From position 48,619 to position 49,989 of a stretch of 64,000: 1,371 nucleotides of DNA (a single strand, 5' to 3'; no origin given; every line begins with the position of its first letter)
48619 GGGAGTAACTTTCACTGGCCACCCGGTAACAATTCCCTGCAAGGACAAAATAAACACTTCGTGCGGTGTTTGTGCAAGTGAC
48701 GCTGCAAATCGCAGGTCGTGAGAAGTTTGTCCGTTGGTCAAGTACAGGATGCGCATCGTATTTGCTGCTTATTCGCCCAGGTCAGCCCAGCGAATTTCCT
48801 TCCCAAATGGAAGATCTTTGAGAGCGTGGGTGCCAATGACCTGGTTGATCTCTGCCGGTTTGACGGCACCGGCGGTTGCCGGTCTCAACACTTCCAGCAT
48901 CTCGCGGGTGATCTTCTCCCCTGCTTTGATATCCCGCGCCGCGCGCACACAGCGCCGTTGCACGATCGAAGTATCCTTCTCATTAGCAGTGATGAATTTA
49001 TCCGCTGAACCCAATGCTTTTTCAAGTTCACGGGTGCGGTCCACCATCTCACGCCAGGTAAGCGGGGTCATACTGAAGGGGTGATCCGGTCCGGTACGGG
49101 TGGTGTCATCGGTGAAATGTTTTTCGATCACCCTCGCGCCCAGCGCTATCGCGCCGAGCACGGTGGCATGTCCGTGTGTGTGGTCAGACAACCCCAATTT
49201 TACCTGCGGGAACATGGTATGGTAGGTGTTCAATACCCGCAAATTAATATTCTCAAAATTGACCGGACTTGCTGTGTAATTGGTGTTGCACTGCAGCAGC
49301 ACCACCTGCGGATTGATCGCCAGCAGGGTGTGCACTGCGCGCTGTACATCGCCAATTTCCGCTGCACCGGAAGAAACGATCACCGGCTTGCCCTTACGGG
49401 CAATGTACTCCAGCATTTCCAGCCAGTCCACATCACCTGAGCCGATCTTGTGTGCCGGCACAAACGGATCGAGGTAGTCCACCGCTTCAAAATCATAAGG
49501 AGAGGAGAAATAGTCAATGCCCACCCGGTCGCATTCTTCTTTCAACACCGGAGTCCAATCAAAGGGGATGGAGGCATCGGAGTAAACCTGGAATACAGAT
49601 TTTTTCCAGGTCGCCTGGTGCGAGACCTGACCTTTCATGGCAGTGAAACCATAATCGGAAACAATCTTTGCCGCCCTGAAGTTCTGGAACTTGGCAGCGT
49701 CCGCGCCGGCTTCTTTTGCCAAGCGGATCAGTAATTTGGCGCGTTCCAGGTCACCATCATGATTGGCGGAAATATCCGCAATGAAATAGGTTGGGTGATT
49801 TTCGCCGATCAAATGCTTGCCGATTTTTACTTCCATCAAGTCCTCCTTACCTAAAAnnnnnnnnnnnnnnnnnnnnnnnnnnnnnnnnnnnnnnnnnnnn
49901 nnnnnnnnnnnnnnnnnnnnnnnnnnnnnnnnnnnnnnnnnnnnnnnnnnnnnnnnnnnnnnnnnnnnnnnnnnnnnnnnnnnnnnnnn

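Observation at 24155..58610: About 34 kb glycan super-locus with three NeuB-family synthases and four CMP-ulosonic-acid synthetase paralogues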

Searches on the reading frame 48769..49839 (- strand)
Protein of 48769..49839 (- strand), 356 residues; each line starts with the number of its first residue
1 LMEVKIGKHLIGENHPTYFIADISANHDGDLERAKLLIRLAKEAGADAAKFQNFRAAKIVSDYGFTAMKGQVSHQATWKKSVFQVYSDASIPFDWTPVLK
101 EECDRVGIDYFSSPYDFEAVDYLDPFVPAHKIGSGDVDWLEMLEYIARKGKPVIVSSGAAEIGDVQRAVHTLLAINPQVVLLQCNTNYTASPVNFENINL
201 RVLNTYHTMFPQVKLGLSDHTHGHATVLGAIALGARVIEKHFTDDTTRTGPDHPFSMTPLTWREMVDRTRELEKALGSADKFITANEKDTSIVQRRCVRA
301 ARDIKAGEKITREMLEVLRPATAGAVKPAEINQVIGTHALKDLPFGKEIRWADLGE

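Call 5: search_protein_families(library=pfam, proteins=[window:48769-49839:-])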
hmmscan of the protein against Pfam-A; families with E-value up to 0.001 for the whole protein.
window:48769-49839:- (356 aa): 2 families
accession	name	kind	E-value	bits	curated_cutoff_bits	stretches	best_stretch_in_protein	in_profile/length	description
PF03102.20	NeuB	-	3.7e-74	249.7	22.1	1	37-280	1-240/241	NeuB family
PF08666.17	SAF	-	1.6e-10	41.8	21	1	295-354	1-62/63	SAF domain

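Call 6: search_protein_families(library=ncbifam, proteins=[window:48769-49839:-], max_evalue=0.00001)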
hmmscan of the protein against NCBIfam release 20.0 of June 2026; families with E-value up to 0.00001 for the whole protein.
window:48769-49839:- (356 aa): 2 families
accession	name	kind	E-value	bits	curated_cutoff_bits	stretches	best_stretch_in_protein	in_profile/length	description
TIGR03569.1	NeuB_NnaB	equivalog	4.9e-84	282.2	399.65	1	17-348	1-328/329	N-acetylneuraminate synthase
TIGR03586.1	PseI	equivalog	8.1e-80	268.5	340.25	1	17-348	2-326/327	pseudaminic acid synthase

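Call 15: search_solved_structures(query=window:48769-49839:-, max_evalue=0.00001)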
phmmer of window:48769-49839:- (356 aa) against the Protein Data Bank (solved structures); distinct sequences matched with E-value up to 0.00001: 8.
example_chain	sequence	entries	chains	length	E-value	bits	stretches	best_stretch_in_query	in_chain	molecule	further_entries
8h2c_A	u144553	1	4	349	6.9e-47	163.4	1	16-353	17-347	Pseudaminic acid synthase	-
1vli_A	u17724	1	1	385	2.2e-46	161.8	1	5-354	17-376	Spore coat polysaccharide biosynthesis protein spsE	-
1xuu_A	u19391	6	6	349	4e-44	154.4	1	3-353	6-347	polysialic acid capsule biosynthesis protein SiaC | N-acetylneuraminate synthase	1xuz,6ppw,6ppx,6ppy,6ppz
4ipj_A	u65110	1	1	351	1e-43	153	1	3-353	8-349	Polysialic acid capsule biosynthesis protein SiaC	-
4ipi_A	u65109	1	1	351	2.5e-43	151.7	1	3-353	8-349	Polysialic acid capsule biosynthesis protein SiaC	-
2wqp_A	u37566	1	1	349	9.6e-43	149.8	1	3-353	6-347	POLYSIALIC ACID CAPSULE BIOSYNTHESIS PROTEIN SIAC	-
6ncs_A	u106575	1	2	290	1.4e-27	99.9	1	2-289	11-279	N-acetylneuraminic acid (Sialic acid) synthetase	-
3g8r_A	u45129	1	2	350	1.5e-16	63.7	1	18-333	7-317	Probable spore coat polysaccharide biosynthesis protein E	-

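Call 18: find_related_loci(query=window:48769-49839:-, collection=genome_contigs, flank=10000)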
Query window:48769-49839:- (356 aa) in genome_contigs; peptide patterns used: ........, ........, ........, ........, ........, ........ (x = any residue, [..] = any of these).
600 stretches matched a pattern (row limit reached: there are more); 443 encode a relative of the query (tblastn E <= 1e-3); the best 80 are kept; 80 distinct loci.
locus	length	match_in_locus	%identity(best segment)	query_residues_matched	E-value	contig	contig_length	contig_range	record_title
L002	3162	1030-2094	94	2-356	0e+0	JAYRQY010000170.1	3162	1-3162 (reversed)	MAG: Anaerolineaceae bacterium isolate XM1_ASGE3bin.16 k141_935324, whole genome shotgun sequence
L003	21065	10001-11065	90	2-356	0e+0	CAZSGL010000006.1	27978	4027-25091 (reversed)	MAG TPA_asm: uncultured Anaerolinea sp. isolate SRP302447_co4_94 genome assembly, contig: NODE_4459_length_27978_cov_9.0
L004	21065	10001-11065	90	2-356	0e+0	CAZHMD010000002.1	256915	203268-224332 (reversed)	MAG TPA_asm: uncultured Anaerolinea sp. isolate SRP302447_co4_501 genome assembly, contig: NODE_144_length_256915_cov_33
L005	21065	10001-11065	89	2-356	0e+0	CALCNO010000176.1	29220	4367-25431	MAG TPA_asm: uncultured Anaerolineaceae bacterium isolate SRR3330206_bin.160_CONCOCT_v1.1_MAG genome assembly, contig: E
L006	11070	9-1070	84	2-355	0e+0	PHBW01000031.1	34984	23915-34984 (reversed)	MAG: Chloroflexi bacterium HGW-Chloroflexi-4 08E140C01_z5_2013_Ig3399_v2_scaffold_1188, whole genome shotgun sequence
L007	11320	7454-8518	83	2-356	0e+0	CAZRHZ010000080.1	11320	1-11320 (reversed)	MAG TPA_asm: uncultured Anaerolinea sp. isolate SRP192927_co3_260 genome assembly, contig: NODE_14288_length_11320_cov_7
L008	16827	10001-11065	82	2-356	0e+0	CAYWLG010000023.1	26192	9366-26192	MAG TPA_asm: uncultured Anaerolinea sp. isolate binchicken_co190_333 genome assembly, contig: NODE_3513_length_26192_cov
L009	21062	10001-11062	84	2-355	0e+0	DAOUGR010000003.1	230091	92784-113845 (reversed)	MAG TPA_asm: Anaerolineaceae bacterium isolate R77_208 k123_30753, whole genome shotgun sequence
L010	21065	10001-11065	83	2-356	0e+0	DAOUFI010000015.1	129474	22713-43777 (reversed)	MAG TPA_asm: Anaerolineaceae bacterium isolate R103_3 k99_531925, whole genome shotgun sequence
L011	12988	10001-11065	81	2-356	0e+0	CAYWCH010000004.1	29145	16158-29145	MAG TPA_asm: uncultured Anaerolinea sp. isolate SRP192927_co6_571 genome assembly, contig: NODE_3010_length_29145_cov_3.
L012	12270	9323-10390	79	1-356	0e+0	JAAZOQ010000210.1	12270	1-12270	MAG: Anaerolineaceae bacterium isolate AS27yjCOA_78 76453_AS27, whole genome shotgun sequence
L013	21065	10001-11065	79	2-356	0e+0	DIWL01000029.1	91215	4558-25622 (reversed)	MAG TPA_asm: Anaerolineaceae bacterium UBA6107 UBA6107_contig_3735, whole genome shotgun sequence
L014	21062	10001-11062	78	1-354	0e+0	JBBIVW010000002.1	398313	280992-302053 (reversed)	MAG: Anaerolineae bacterium isolate RSS170216_bin_86 NODE_10_length_398313_cov_16.441824, whole genome shotgun sequence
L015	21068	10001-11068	77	1-356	0e+0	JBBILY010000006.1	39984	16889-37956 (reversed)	MAG: Chloroflexota bacterium isolate BR1F70218_bin_22 NODE_1183_length_39984_cov_5.028601, whole genome shotgun sequence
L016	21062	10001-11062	76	2-355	0e+0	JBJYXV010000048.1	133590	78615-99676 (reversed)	MAG: Anaerolineales bacterium isolate S5_7_050615r2r1_1 S5_7_050615r2r1_1_000000000048, whole genome shotgun sequence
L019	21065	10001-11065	79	2-356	0e+0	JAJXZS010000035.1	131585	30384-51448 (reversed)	MAG: Chloroflexi bacterium isolate BP7.bin67 NODE_118_length_131585_cov_1.692982, whole genome shotgun sequence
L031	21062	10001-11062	72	2-355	0e+0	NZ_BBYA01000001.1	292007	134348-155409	Leptolinea tardivitalis strain YMTK-2, whole genome shotgun sequence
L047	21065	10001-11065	71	2-356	7e-176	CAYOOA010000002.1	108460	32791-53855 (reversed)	MAG TPA_asm: uncultured Anaerolineaceae bacterium isolate SRP216815_co1_131 genome assembly, contig: NODE_217_length_108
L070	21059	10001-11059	72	2-354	5e-169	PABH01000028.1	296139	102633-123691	MAG: Anaerolineaceae bacterium isolate NAT124 MHASMcontig_890602, whole genome shotgun sequence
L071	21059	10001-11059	70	2-354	7e-169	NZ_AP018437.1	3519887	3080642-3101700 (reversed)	Pelolinea submarina strain MO-CFX1 chromosome, complete genome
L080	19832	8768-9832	67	2-356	1e-167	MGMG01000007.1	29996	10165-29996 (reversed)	MAG: Chloroflexi bacterium GWB2_54_36 gwb2_scaffold_1151, whole genome shotgun sequence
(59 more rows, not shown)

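Call 28: search_protein_families(library=pfam, proteins=[L031:7158-8024:+, L031:12173-14134:+, L071:7140-8006:+, L071:13953-15863:-, L071:15979-16968:+, L071:19319-20380:+], max_evalue=0.1)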
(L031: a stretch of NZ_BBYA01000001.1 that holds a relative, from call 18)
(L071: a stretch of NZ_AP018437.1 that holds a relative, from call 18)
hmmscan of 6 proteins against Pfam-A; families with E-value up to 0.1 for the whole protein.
L031:7158-8024:+ (288 aa): 5 families
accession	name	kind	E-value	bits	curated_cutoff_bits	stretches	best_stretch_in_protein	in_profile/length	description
PF08241.18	Methyltransf_11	-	2.5e-15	57.3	21.2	1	62-156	1-93/95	Methyltransferase domain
PF13649.12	Methyltransf_25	-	2.1e-12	48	27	1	62-153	2-96/97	Methyltransferase domain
PF13847.12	Methyltransf_31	-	3.4e-06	27.2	27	1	59-168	5-119/145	Methyltransferase domain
PF08242.18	Methyltransf_12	-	2.6e-05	25.3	30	1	80-154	19-96/98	Methyltransferase domain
PF01209.24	Ubie_methyltran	-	0.0015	18.4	20.1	1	58-160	48-153/233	ubiE/COQ5 methyltransferase family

L031:12173-14134:+ (653 aa): 0 families

L071:7140-8006:+ (288 aa): 4 families
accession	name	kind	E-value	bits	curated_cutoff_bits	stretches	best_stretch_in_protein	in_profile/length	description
PF08241.18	Methyltransf_11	-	1.3e-12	48.7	21.2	1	62-157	1-94/95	Methyltransferase domain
PF13649.12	Methyltransf_25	-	2.1e-09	38.4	27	1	62-153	2-96/97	Methyltransferase domain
PF08242.18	Methyltransf_12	-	0.0011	20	30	1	79-155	19-97/98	Methyltransferase domain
PF01209.24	Ubie_methyltran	-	0.0056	16.5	20.1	1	53-160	43-153/233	ubiE/COQ5 methyltransferase family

L071:13953-15863:- (636 aa): 1 family
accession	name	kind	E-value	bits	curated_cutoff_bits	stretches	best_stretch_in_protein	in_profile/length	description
PF00496.27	SBP_bac_5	-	5.6e-43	147.9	32.4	2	155-301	19-159/368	Bacterial extracellular solute-binding proteins, family 5 Middle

L071:15979-16968:+ (329 aa): 3 families
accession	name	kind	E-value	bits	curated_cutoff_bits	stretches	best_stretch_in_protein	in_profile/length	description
PF00535.33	Glycos_transf_2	-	6.1e-16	59.2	23.3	1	38-153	8-123/168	Glycosyl transferase family 2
PF13641.12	Glyco_tranf_2_3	-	0.00014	22.4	27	1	21-145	3-122/230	Glycosyltransferase like family 2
PF13506.12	Glyco_transf_21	-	0.025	14.5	21.7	1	96-148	18-69/174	Glycosyl transferase family 21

L071:19319-20380:+ (353 aa): 5 families
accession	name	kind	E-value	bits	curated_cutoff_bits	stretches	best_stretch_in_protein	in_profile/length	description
PF13186.11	SPASM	-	7.4e-13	49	21.5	1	277-332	1-59/67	Iron-sulfur cluster-binding domain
PF04055.27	Radical_SAM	-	2.3e-12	47.8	29.5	2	121-227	46-152/166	Radical SAM superfamily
PF22045.1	CmlS_C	-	0.017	15.8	27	1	149-227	24-99/118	Chloramphenicol halogenase CmlS C-terminal domain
PF17004.11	SRP_TPR_like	-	0.075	13.6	35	0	14-50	33-69/109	Putative TPR-like repeat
PF02840.20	Prp18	-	0.088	13.3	32.5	0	180-246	15-83/143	Prp18 domain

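Call 36: find_homologous_proteins(query=window:48769-49839:-, max_evalue=1e-20)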
Query window:48769-49839:- (356 aa): 8000 proteins with E <= 1e-20 among 8000 candidates; the best 120 are listed.
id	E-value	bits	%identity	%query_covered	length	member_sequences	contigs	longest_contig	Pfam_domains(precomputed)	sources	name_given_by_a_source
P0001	1.7e-232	789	97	100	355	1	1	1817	PF03102.21,PF08666.18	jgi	-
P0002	6.3e-232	787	96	100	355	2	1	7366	PF03102.21,PF08666.18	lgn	-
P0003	2.2e-225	765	94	100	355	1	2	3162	PF03102.21,PF08666.18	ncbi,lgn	-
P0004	4.2e-224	761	92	100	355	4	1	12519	PF03102.21,PF08666.18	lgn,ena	-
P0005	1.1e-223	760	92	100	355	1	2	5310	PF03102.21,PF08666.18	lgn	-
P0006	1.4e-223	759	93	100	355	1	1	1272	PF03102.21,PF08666.18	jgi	-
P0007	1.4e-223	759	93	100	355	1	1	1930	PF03102.21,PF08666.18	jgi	-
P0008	6.2e-223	757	93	100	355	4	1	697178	PF03102.21,PF08666.18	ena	-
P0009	2.0e-222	756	93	100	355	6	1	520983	PF03102.21,PF08666.18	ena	-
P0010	2.0e-222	756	92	100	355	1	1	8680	PF03102.21,PF08666.18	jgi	jgi:N-acetylneuraminate synthase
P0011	2.0e-221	752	92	100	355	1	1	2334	PF03102.21,PF08666.18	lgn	-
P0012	2.3e-220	749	90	100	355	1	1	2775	PF03102.21,PF08666.18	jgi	jgi:sialic acid synthase SpsE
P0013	6.3e-220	747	90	100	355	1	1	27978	PF03102.21,PF08666.18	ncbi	-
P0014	8.0e-219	744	90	100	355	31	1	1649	PF03102.21,PF08666.18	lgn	-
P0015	1.5e-218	743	90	99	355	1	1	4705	PF03102.21,PF08666.18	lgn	-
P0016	4.7e-218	741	91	100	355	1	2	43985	PF03102.21,PF08666.18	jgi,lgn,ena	-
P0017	7.6e-218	741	90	100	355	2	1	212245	PF03102.21,PF08666.18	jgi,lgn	jgi:N-acetylneuraminate synthase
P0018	1.5e-217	740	90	100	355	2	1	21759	PF03102.21,PF08666.18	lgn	-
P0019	1.9e-217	739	90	100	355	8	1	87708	PF03102.21,PF08666.18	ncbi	-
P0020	6.1e-214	728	88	100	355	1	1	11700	PF03102.21,PF08666.18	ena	-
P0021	1.6e-213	726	88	100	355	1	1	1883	PF03102.21,PF08666.18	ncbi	-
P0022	1.5e-212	723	88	99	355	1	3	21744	PF03102.21,PF08666.18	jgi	jgi:sialic acid synthase SpsE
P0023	5.3e-208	708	86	100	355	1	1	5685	PF03102.21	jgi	jgi:sialic acid synthase SpsE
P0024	3.0e-207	706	87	100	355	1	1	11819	PF03102.21,PF08666.18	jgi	jgi:N-acetylneuraminate synthase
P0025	7.8e-207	704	85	100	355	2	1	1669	PF03102.21,PF08666.18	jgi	-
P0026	2.9e-206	702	86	100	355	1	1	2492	PF03102.21,PF08666.18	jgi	-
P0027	4.4e-206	702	83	100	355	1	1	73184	PF03102.21,PF08666.18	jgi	jgi:N-acetylneuraminate synthase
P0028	5.2e-206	702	85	100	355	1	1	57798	PF03102.21,PF08666.18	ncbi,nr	ncbi:MAG: N-acetylneuraminate synthase [Anaerolinea sp.]|nr:N-acetylneuraminate synthase [Anaeroline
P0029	7.3e-206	701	84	100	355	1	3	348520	PF03102.21,PF08666.18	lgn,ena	-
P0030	1.4e-205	700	85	100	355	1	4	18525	PF03102.21,PF08666.18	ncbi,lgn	-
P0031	2.4e-205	699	84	99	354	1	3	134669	PF03102.21,PF08666.18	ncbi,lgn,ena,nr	ncbi:MAG: N-acetylneuraminate synthase [Chloroflexi bacterium]|nr:MAG: N-acetylneuraminate synthase 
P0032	1.6e-204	697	85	100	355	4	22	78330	PF03102.21,PF08666.18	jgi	jgi:sialic acid synthase SpsE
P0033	2.5e-204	696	83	100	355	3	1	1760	PF03102.21,PF08666.18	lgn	-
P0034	2.9e-204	696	86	99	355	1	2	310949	PF03102.21,PF08666.18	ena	-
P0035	5.4e-204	695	84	100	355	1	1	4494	PF03102.21,PF08666.18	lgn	-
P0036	6.5e-204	695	84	100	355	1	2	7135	PF03102.21,PF08666.18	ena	-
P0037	6.6e-204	695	84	100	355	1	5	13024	PF03102.21,PF08666.18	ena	-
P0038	1.2e-203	694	83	100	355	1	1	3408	PF03102.21,PF08666.18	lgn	-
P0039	4.6e-203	692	83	100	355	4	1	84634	PF03102.21,PF08666.18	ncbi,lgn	-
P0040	9.4e-203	691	83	100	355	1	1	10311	PF03102.21,PF08666.18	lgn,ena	-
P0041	1.7e-202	690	82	100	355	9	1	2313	PF03102.21,PF08666.18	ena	-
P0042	5.9e-202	688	83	100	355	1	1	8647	PF03102.21,PF08666.18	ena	-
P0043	9.1e-202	688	83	99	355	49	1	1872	PF03102.21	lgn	-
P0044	1.6e-201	687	82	100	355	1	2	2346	PF03102.21,PF08666.18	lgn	-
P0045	1.6e-201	687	83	100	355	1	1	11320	PF03102.21,PF08666.18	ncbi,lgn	-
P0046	3.2e-201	686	82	100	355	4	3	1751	PF03102.21,PF08666.18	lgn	-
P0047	3.3e-201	686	83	100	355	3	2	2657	PF03102.21,PF08666.18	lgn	-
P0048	4.0e-201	686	82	100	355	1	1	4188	PF03102.21,PF08666.18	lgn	-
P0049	4.1e-201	685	83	100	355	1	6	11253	PF03102.21,PF08666.18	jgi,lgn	-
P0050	5.5e-201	685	83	100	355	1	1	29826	PF03102.21,PF08666.18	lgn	-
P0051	5.6e-201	685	82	100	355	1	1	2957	PF03102.21,PF08666.18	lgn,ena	-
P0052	7.8e-201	685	83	100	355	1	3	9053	PF03102.21,PF08666.18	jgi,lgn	-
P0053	8.0e-201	685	82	100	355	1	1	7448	PF03102.21,PF08666.18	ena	-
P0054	1.1e-200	684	82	100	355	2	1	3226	PF03102.21,PF08666.18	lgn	-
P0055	1.1e-200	684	83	100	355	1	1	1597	PF03102.21,PF08666.18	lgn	-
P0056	1.1e-200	684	83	100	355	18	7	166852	PF03102.21,PF08666.18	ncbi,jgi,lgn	jgi:N-acetylneuraminate synthase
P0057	1.3e-200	684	83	100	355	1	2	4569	PF03102.21,PF08666.18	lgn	-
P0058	1.4e-200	684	83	100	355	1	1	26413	PF03102.21,PF08666.18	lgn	-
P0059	1.5e-200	684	83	100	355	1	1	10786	PF03102.21,PF08666.18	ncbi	-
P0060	1.6e-200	684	84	99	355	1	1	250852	PF03102.21,PF08666.18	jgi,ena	jgi:N-acetylneuraminate synthase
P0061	1.7e-200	683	83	100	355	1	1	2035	PF03102.21,PF08666.18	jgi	-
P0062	2.0e-200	683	83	100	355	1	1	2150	PF03102.21,PF08666.18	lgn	-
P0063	2.0e-200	683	81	100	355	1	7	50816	PF03102.21,PF08666.18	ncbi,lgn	-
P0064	2.1e-200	683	83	100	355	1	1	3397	PF03102.21,PF08666.18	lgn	-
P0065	2.1e-200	683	82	100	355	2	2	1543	PF03102.21,PF08666.18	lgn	-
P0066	2.1e-200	683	81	100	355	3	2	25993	PF03102.21,PF08666.18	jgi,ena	-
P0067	2.7e-200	683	83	100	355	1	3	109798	PF03102.21,PF08666.18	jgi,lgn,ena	-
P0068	2.7e-200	683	83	100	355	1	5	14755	PF03102.21,PF08666.18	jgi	-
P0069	2.8e-200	683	83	100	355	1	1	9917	PF03102.21,PF08666.18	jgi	-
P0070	2.8e-200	683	83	100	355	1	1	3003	PF03102.21,PF08666.18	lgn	-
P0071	2.8e-200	683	82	100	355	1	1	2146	PF03102.21,PF08666.18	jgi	jgi:N-acetylneuraminate synthase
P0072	3.1e-200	683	83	99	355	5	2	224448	PF03102.21,PF08666.18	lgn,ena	-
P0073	5.7e-200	682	81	100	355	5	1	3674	PF03102.21,PF08666.18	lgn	-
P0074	6.0e-200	682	81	100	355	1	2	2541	PF03102.21,PF08666.18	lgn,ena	-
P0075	6.0e-200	682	81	100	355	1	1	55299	PF03102.21,PF08666.18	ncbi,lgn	-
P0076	1.5e-199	680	82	99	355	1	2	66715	PF03102.21,PF08666.18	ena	-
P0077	2.2e-199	680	81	100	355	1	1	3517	PF03102.21,PF08666.18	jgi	-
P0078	2.9e-199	679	82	100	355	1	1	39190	PF03102.21,PF08666.18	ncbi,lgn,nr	ncbi:MAG: N-acetylneuraminate synthase family protein [Chloroflexi bacterium]|nr:N-acetylneuraminate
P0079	3.8e-199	679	80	100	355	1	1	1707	PF03102.21,PF08666.18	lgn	-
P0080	3.9e-199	679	81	100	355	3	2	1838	PF03102.21,PF08666.18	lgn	-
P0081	4.1e-199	679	81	100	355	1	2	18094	PF03102.21,PF08666.18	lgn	-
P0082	5.2e-199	679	81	100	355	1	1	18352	PF03102.21,PF08666.18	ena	-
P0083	6.8e-199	678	81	100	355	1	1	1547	PF03102.21,PF08666.18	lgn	-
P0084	7.5e-199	678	81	100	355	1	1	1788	PF03102.21,PF08666.18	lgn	-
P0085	9.9e-199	678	80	100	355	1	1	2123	PF03102.21,PF08666.18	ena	-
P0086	9.9e-199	678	80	100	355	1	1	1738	PF03102.21,PF08666.18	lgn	-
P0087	9.9e-199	678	80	100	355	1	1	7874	PF03102.21,PF08666.18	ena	-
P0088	1.4e-198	677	82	99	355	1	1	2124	PF03102.21,PF08666.18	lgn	-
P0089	1.7e-198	677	81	100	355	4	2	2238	PF03102.21,PF08666.18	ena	-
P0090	2.0e-198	677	81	100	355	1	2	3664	PF03102.21,PF08666.18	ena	-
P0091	2.1e-198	677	81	99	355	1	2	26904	PF03102.21,PF08666.18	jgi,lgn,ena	jgi:N-acetylneuraminate synthase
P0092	2.5e-198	676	80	100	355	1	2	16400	PF03102.21,PF08666.18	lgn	-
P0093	2.6e-198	676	82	100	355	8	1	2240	PF03102.21,PF08666.18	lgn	-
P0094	4.0e-198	676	81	100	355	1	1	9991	PF03102.21,PF08666.18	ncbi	-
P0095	5.2e-198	675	80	100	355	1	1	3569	PF03102.21,PF08666.18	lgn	-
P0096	5.3e-198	675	81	100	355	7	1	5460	PF03102.21,PF08666.18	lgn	-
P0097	5.6e-198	675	81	100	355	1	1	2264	PF03102.21,PF08666.18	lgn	-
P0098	6.7e-198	675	81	100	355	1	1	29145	PF03102.21,PF08666.18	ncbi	-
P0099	7.4e-198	675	81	99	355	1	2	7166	PF03102.21,PF08666.18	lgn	-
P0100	1.0e-197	674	81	99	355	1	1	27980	PF03102.21,PF08666.18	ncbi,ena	-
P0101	1.2e-197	674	82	100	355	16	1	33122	PF03102.21,PF08666.18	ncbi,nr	ncbi:MAG TPA: N-acetylneuraminate synthase family protein [Bellilinea sp.]|nr:N-acetylneuraminate sy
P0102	1.4e-197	674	81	100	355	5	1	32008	PF03102.21,PF08666.18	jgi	jgi:N-acetylneuraminate synthase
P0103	1.4e-197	674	82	99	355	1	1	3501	PF03102.21,PF08666.18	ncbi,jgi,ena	jgi:N-acetylneuraminate synthase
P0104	1.9e-197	673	82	100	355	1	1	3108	PF03102.21,PF08666.18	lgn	-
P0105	2.5e-197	673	81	100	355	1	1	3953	PF03102.21,PF08666.18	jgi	jgi:sialic acid synthase SpsE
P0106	2.5e-197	673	80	100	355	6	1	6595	PF03102.21,PF08666.18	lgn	-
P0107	3.4e-197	673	80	100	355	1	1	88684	PF03102.21,PF08666.18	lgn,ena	-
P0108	4.4e-197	672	79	100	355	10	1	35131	PF03102.21,PF08666.18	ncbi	-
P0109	4.4e-197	672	82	100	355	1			PF03102.21,PF08666.18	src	-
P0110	4.7e-197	672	81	100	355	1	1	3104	PF03102.21,PF08666.18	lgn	-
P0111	4.7e-197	672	81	100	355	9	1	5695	PF03102.21,PF08666.18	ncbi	-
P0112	6.7e-197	672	81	100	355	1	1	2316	PF03102.21,PF08666.18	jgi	jgi:sialic acid synthase SpsE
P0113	8.5e-197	671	82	100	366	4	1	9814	PF03102.21,PF08666.18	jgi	-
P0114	8.6e-197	671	79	100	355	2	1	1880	PF03102.21,PF08666.18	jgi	-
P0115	1.0e-196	671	80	99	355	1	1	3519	PF03102.21,PF08666.18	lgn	-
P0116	1.1e-196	671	80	99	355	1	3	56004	PF03102.21,PF08666.18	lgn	-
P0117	1.3e-196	671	82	100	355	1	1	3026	PF03102.21,PF08666.18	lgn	-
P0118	1.9e-196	670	81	99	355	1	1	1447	PF03102.21,PF08666.18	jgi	jgi:N-acetylneuraminate synthase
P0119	2.1e-196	670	80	100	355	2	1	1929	PF03102.21,PF08666.18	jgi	jgi:N-acetylneuraminate synthase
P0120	3.4e-196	669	81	100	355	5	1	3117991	PF03102.21,PF08666.18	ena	-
